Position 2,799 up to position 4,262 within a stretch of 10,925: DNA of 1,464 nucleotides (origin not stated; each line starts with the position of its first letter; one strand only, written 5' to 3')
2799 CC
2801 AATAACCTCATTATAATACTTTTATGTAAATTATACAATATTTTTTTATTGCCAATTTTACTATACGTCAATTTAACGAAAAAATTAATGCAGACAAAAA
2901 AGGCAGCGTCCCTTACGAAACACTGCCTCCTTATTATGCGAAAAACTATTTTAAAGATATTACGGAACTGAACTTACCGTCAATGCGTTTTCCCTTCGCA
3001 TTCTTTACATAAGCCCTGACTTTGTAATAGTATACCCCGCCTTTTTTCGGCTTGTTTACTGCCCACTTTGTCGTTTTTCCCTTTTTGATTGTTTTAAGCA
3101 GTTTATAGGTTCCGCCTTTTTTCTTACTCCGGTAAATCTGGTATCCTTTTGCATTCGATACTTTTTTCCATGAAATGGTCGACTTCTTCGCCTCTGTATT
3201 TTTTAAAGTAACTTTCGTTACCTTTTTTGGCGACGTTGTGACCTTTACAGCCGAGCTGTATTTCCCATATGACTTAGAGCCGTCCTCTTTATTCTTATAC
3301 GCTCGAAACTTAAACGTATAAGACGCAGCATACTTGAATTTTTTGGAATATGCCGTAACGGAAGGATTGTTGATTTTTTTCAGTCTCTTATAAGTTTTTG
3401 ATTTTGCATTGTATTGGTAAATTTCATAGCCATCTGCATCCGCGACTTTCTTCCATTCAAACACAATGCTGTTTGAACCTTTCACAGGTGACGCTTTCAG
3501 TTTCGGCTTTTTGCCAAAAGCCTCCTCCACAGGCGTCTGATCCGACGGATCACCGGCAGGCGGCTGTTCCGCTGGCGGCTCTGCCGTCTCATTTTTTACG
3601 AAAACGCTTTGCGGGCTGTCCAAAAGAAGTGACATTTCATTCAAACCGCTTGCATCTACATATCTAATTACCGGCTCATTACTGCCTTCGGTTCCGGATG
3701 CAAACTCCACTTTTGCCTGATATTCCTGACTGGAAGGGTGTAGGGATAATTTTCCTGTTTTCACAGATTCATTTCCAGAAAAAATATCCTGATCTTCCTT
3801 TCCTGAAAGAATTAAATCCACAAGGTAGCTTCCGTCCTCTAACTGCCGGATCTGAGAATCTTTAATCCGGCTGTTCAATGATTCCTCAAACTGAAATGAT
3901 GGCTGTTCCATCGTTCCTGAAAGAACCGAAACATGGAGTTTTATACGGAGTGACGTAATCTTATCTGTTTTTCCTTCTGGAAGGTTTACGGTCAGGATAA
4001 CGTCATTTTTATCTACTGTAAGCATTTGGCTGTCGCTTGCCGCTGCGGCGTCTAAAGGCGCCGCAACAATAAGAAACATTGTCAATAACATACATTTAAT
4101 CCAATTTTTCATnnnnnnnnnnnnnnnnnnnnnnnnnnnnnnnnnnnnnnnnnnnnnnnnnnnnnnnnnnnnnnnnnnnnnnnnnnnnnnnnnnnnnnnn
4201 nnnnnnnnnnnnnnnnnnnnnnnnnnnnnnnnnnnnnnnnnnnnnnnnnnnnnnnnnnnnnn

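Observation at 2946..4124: Translationally coupled partner gene: secreted protein with unknown N-domain and two hyper-basic FN3 modules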

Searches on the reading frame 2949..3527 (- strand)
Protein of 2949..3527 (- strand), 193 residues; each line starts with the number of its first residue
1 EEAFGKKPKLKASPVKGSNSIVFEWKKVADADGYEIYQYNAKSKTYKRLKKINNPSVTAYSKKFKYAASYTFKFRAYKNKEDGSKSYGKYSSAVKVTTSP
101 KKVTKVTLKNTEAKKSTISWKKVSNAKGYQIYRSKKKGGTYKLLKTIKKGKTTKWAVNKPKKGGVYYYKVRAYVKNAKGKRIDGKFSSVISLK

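Call 76: predict_structure(alignment_id=A6)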
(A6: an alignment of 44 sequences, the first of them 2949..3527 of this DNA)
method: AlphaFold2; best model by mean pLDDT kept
length: 193 residues; sequences in the alignment: 44
mean_pLDDT: 95.5   pTM: 0.85
mean pLDDT of the five models: 95.5, 95.3, 95.2, 95.1, 94.5
residues with pLDDT >= 90: 180; 70-90: 11; 50-70: 1; < 50: 1
segments of 3 or more residues with pLDDT < 50: none
pLDDT, mean of each block of 10 residues (from residue 1): 82 96 97 97 95 98 98 97 95 97 96 92 98 96 98 96 94 97 97 95
secondary structure, 60 per line:
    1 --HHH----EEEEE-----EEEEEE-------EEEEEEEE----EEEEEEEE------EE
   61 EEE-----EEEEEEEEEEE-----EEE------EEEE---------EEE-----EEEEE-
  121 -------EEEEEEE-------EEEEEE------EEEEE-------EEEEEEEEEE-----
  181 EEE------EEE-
elements in order: E10-14 E20-25 E33-40 E45-52 E59-63 E69-79 E85-87 E94-97 E107-109 E115-119 E128-134 E142-147 E154-158 E166-175 E181-183 E190-192
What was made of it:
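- On Fibronectin type III (PF00041) modules: AF2 pLDDT 95.5 (call 76).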

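Call 78: fold_search(model_id=the predicted structure, library=pdb)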
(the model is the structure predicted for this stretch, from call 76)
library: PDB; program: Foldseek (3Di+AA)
matches with E <= 10: 1978; with E <= 0.001: 359
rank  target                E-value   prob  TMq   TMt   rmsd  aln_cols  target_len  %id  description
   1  1qg3_B                6.3e-10  1.00  0.43  0.43   7.2       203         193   19  CRYSTAL STRUCTURE OF A TANDEM PAIR OF FIBRONECTIN TYPE III DOMAINS FROM THE CYTOPLASMIC TAIL OF INTEGRIN ALPHA6 BETA4 (released 1999-08-20)
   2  1qg3_A                1.0e-09  1.00  0.44  0.43   7.1       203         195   19  CRYSTAL STRUCTURE OF A TANDEM PAIR OF FIBRONECTIN TYPE III DOMAINS FROM THE CYTOPLASMIC TAIL OF INTEGRIN ALPHA6 BETA4 (released 1999-08-20)
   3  3f7p_E                1.2e-09  1.00  0.43  0.40   7.1       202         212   17  Crystal structure of a complex between integrin beta4 and plectin (released 2009-03-10)
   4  7mrs_A                1.3e-09  1.00  0.39  0.30   8.2       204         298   20  Zebrafish CNTN4 APPb complex (released 2022-01-05)
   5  3f7p_D                1.4e-09  1.00  0.42  0.42   7.4       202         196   19  Crystal structure of a complex between integrin beta4 and plectin (released 2009-03-10)
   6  6tpv_B                2.9e-09  1.00  0.42  0.42   7.9       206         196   18  Crystal structures of FNIII domain one and two of the human leucocyte common antigen-related protein, LAR (released 2020-05-13)
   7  5e53_A                3.6e-09  1.00  0.40  0.31   7.9       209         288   19  Crystal structure of chicken CNTN1 FN1-FN3 domains (released 2016-08-31)
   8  6gvk_A                3.8e-09  1.00  0.36  0.35  11.9       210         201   17  Second pair of Fibronectin type III domains of integrin beta4 (T1663R mutant) bound to the bullous pemphigoid antigen  (released 2019-03-20)
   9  6tpv_A                6.0e-09  1.00  0.43  0.43   7.8       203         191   18  Crystal structures of FNIII domain one and two of the human leucocyte common antigen-related protein, LAR (released 2020-05-13)
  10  3f7p_C                6.0e-09  1.00  0.43  0.42   7.1       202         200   17  Crystal structure of a complex between integrin beta4 and plectin (released 2009-03-10)
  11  3f7q_A                6.0e-09  1.00  0.42  0.39   7.3       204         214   18  First pair of Fibronectin type III domains and part of the connecting segment of the integrin beta4 (released 2009-03-10)
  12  4bq8_A                6.0e-09  1.00  0.39  0.38   8.6       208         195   20  Crystal structure of the RGMB-NEO1 complex form 3 (released 2013-06-12)
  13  5e53_D                6.6e-09  1.00  0.38  0.27   8.8       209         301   19  Crystal structure of chicken CNTN1 FN1-FN3 domains (released 2016-08-31)
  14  6gvl_A                7.3e-09  1.00  0.34  0.33  10.7       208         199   15  Second pair of Fibronectin type III domains of integrin beta4 bound to the bullous pemphigoid antigen BP230 (BPAG1e) (released 2019-03-20)
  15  7y8s_B                8.1e-09  1.00  0.39  0.28  12.0       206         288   17  Crystal structure of sDscam FNIII1-3 domains, isoform beta2v6 (released 2023-05-24)
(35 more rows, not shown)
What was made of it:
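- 3234..3512 (-): FN3 module 1 (residues 201-293): 22.6 % Lys, pI 10.0. AF2 and Foldseek show a tandem FN3 (calls 76, 78).
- On Fibronectin type III (PF00041) modules: All top Foldseek hits are tandem FN3 pairs, E down to 6e-10 (call 78).
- Checked: Together they model as a tandem FN3 pair with pLDDT 95.5, and every top PDB match is a tandem FN3 (calls 76, 78).
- Among the many FN3 matches is the fibronectin FN12-14 region (call 78), which is known as a heparin-binding region (general knowledge).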

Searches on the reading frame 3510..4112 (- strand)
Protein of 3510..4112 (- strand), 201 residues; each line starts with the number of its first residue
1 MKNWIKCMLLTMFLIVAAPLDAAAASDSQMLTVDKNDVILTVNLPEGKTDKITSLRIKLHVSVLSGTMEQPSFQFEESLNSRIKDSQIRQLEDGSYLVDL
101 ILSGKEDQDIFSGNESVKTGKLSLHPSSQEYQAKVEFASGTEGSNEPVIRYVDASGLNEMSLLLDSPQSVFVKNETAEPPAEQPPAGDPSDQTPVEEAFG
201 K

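Call 23: search_protein_representatives(protein=window:3510-4112:-)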
Query: 201 residues. Proteins with E-value up to 0.001 (for the whole library): 65; up to 1e-10: 45; up to 1e-30: 15. The best 65 are listed.
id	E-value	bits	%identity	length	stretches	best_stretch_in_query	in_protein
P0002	1.6e-119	412.8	98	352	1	1-201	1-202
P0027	2.4e-45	171.0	50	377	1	1-188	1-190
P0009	7.6e-44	166.2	45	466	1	1-186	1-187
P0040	1.1e-42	162.4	47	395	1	1-191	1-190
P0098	2.5e-42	161.2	46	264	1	1-196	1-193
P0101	1.9e-39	151.8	45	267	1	1-172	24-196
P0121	2.6e-39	151.4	43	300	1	1-192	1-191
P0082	4.7e-38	147.3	50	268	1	1-177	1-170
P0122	3.0e-34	134.9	39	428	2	1-163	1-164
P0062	6.8e-34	133.7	42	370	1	1-172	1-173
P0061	1.8e-33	132.4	39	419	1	1-190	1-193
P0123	1.3e-32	129.6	41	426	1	7-191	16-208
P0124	1.0e-31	126.6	40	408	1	1-195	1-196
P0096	4.6e-31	124.5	41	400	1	10-194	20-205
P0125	8.9e-31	123.6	46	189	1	12-172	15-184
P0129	6.6e-28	114.2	38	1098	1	1-176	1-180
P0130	1.9e-27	112.7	43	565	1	1-172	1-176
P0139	1.5e-20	90.2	36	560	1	1-194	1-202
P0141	5.4e-19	85.2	35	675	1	1-186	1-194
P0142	1.6e-18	83.6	43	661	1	1-145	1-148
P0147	5.7e-13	65.5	33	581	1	1-188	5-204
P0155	7.0e-08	48.9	30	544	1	6-195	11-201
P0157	5.8e-07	46.0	37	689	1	7-122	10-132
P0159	6.1e-06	42.6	29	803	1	5-193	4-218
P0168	9.8e-04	35.4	34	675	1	2-116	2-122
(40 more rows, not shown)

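Call 25: search_protein_families(library=pfam, proteins=[P0129, P0141, P0142, P0157, P0159, P0168, P0147, P0139, P0155, P0130], max_evalue=0.001)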
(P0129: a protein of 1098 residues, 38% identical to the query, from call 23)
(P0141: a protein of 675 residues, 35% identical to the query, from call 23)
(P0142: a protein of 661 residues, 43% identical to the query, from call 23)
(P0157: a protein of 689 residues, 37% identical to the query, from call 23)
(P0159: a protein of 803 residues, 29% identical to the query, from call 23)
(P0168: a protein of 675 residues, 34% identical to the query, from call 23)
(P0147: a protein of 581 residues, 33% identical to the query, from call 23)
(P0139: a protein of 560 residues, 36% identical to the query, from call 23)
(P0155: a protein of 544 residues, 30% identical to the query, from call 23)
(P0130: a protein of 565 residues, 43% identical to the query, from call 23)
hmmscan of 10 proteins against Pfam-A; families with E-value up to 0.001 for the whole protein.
P0129 (1098 aa): 1 family
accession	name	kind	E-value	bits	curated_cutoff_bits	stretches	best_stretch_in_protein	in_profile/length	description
PF00041.27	fn3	-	0.00027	21.5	25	1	1012-1083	9-75/84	Fibronectin type III domain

P0141 (675 aa): 2 families
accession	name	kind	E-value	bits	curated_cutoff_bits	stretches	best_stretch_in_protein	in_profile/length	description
PF00041.27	fn3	-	7.7e-11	42.5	25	1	486-556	6-70/84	Fibronectin type III domain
PF21910.2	GH85_C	-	6e-07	30.3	27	0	583-630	7-54/95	GH85 endohexosaminidases, C-terminal domain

P0142 (661 aa): 1 family
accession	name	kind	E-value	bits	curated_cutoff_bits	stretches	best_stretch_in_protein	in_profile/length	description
PF16383.10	DUF4992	-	7.4e-10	39.3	29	0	474-551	58-133/183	Domain of unknown function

P0157 (689 aa): 1 family
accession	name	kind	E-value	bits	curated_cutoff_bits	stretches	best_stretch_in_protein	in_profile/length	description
PF21910.2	GH85_C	-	4.6e-09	37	27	0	599-632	8-41/95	GH85 endohexosaminidases, C-terminal domain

P0159 (803 aa): 2 families
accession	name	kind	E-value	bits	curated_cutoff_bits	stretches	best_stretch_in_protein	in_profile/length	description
PF21910.2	GH85_C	-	1.6e-15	57.7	27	0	314-343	11-40/95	GH85 endohexosaminidases, C-terminal domain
PF16383.10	DUF4992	-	5.7e-13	49.4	29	0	383-442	30-88/183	Domain of unknown function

P0168 (675 aa): 2 families
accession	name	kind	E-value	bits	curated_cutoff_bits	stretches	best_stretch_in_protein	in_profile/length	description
PF16383.10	DUF4992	-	7.2e-06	26.3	29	0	487-557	52-124/183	Domain of unknown function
PF21910.2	GH85_C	-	0.00035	21.4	27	0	587-621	9-43/95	GH85 endohexosaminidases, C-terminal domain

P0147 (581 aa): 2 families
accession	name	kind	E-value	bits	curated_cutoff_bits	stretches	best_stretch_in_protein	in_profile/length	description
PF21910.2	GH85_C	-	6e-07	30.3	27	0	311-349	13-50/95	GH85 endohexosaminidases, C-terminal domain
PF16383.10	DUF4992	-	0.00022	21.4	29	0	293-336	42-85/183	Domain of unknown function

P0139 (560 aa): 2 families
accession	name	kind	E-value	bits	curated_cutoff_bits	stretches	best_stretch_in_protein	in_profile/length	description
PF00041.27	fn3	-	1.3e-05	25.7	25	0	274-346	6-75/84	Fibronectin type III domain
PF21910.2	GH85_C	-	1.6e-05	25.7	27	0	379-403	15-39/95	GH85 endohexosaminidases, C-terminal domain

P0155 (544 aa): 4 families
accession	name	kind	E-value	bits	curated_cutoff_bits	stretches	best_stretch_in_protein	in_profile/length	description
PF00041.27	fn3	-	5.1e-12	46.3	25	0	260-330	2-72/84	Fibronectin type III domain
PF16383.10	DUF4992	-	6.7e-09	36.2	29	0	357-434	54-132/183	Domain of unknown function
PF21910.2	GH85_C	-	4.4e-06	27.5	27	0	450-491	4-45/95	GH85 endohexosaminidases, C-terminal domain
PF16656.11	Pur_ac_phosph_N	-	4.4e-05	24.4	30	0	465-521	15-80/93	Purple acid Phosphatase, N-terminal domain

P0130 (565 aa): 3 families
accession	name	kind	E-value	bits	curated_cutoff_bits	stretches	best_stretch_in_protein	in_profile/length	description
PF00041.27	fn3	-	6.4e-13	49.2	25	1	471-546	1-72/84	Fibronectin type III domain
PF21910.2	GH85_C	-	5e-08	33.7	27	0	477-508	10-41/95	GH85 endohexosaminidases, C-terminal domain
PF16383.10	DUF4992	-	1.1e-06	29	29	0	195-267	56-130/183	Domain of unknown function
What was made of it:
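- It is N-terminal in almost all of them, and FN3 repeats follow it in the ten scanned against Pfam (calls 23, 25).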

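Call 81: find_encoding_contigs(protein=P0129, flank=10000, max_places=1)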
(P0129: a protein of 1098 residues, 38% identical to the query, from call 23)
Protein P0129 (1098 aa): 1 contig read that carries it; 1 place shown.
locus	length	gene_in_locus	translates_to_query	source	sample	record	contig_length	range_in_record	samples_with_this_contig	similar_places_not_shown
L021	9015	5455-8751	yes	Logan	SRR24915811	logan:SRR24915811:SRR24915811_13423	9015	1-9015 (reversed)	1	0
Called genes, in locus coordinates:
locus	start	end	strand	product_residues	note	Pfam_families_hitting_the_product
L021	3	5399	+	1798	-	?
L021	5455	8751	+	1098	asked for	-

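Call 82: find_encoding_contigs(protein=P0159, flank=10000, max_places=1)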
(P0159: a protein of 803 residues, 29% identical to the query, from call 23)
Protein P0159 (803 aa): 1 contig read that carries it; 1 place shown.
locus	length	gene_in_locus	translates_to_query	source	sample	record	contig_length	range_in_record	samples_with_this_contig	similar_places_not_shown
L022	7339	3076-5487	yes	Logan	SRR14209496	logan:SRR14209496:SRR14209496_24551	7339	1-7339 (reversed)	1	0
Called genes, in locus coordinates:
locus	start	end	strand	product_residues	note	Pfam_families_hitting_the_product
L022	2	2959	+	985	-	?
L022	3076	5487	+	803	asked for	PF16383:DUF4992 (faint), PF21910:GH85_C (faint), PF25832:Fn3_SaeA_2nd (faint)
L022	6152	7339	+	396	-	?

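Call 83: find_encoding_contigs(protein=P0157, flank=10000, max_places=1)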
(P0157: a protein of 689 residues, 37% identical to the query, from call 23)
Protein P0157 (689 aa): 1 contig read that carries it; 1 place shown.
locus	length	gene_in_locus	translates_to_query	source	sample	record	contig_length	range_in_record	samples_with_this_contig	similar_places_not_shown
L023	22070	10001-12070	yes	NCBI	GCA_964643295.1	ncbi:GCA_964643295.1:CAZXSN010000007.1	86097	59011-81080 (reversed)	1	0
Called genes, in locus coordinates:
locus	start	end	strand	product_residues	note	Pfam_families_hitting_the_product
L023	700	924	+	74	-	-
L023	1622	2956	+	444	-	PF02812:ELFV_dehydrog_N, PF00208:ELFV_dehydrog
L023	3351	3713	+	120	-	PF01627:Hpt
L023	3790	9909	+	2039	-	PF00041:fn3 (faint), PF00754:F5_F8_type_C (faint), PF13402:Peptidase_M60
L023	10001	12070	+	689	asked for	PF21910:GH85_C (faint)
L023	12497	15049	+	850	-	PF00512:HisKA, PF02518:HATPase_c, PF00072:Response_reg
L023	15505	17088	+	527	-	PF00496:SBP_bac_5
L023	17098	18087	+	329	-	PF00528:BPD_transp_1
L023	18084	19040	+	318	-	PF00528:BPD_transp_1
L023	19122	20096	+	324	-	PF00005:ABC_tran, PF08352:oligo_HPY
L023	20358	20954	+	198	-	PF00005:ABC_tran, PF13401:AAA_22 (weak)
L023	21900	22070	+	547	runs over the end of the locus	PF00496:SBP_bac_5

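Call 84: find_encoding_contigs(protein=P0155, flank=10000, max_places=1)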
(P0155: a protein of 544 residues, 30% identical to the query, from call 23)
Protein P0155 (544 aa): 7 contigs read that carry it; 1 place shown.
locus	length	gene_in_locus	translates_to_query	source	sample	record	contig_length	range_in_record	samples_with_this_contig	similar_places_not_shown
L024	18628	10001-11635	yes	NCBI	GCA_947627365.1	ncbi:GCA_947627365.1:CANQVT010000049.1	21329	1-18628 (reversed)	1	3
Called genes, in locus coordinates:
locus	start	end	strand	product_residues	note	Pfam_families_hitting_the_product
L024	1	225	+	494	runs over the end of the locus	PF04326:SLFN_AlbA_2 (weak), PF13749:HATPase_c_4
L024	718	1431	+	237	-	-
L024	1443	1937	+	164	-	-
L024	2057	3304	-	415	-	PF08448:PAS_4 (weak), PF00990:GGDEF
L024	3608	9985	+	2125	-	PF00041:fn3 (faint), PF13402:Peptidase_M60, PF00754:F5_F8_type_C (weak)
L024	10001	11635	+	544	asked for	PF00041:fn3 (faint), PF16383:DUF4992 (faint), PF21910:GH85_C (faint), PF25833:Fn3_SaeA_3rd (faint)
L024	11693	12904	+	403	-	PF13421:Band_7_1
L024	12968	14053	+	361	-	-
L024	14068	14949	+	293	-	PF04536:TPM_phosphatase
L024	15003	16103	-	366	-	PF03446:NAD_binding_2, PF03807:F420_oxidored (weak), PF02153:PDH_N, PF20463:PDH_C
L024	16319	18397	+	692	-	PF00009:GTP_EFTU, PF22042:EF-G_D2, PF03144:GTP_EFTU_D2, PF14492:EFG_III, PF03764:EFG_IV, PF00679:EFG_C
